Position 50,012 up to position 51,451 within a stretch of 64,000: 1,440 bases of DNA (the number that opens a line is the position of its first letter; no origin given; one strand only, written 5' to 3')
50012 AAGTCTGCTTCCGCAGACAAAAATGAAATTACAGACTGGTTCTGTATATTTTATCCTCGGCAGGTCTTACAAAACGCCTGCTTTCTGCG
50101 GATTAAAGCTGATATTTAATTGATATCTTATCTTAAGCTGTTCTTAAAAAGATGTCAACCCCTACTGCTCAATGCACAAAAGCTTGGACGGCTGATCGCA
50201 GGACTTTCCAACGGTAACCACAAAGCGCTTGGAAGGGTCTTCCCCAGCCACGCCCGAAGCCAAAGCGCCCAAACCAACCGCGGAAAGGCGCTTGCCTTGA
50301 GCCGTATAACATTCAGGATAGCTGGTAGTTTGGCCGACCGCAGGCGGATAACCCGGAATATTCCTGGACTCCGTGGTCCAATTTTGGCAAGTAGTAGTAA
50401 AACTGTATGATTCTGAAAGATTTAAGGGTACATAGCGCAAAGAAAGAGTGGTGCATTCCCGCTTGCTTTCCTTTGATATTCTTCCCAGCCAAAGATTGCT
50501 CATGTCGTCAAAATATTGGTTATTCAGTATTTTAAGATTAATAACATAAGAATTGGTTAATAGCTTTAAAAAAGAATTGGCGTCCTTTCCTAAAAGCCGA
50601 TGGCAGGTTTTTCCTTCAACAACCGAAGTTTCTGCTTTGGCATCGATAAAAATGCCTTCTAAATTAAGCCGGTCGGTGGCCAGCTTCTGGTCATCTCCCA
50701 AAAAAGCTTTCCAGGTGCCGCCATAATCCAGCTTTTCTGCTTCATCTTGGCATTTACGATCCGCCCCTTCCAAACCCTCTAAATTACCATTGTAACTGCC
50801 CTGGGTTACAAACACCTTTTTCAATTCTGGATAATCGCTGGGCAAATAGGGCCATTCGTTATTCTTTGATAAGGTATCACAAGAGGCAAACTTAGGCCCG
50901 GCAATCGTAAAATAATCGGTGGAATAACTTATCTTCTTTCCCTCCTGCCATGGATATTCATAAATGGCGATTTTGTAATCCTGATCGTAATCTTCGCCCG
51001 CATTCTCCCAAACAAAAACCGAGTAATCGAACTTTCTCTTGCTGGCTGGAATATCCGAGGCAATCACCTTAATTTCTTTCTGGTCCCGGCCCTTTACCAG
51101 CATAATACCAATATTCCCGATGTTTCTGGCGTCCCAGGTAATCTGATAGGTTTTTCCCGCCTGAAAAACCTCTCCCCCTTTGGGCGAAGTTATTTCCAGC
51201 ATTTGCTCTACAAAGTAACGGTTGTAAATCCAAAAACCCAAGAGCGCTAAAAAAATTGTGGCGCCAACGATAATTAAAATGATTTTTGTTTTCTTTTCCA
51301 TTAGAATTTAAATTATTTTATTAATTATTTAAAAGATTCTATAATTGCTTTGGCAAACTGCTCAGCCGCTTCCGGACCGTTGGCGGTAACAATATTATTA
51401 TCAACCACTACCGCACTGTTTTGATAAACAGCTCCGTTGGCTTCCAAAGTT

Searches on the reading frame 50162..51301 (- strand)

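Call 4: search_protein_families(library=pfam, proteins=[window:50162-51301:-], max_evalue=0.01)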
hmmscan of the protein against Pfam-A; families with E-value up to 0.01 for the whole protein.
window:50162-51301:- (379 aa): 3 families
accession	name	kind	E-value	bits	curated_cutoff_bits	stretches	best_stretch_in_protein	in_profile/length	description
PF10342.15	Kre9_KNH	-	7.7e-11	43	24.6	1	39-132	1-93/94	Kre9/KNH-like N-terminal Ig-like domain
PF07588.17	DUF1554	-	8.2e-07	29.4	27.5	1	169-207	3-45/136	Protein of unknown function (DUF1554)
PF06482.17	Endostatin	-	0.0022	18.1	29.4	0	170-202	10-42/170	Collagenase NC10 and Endostatin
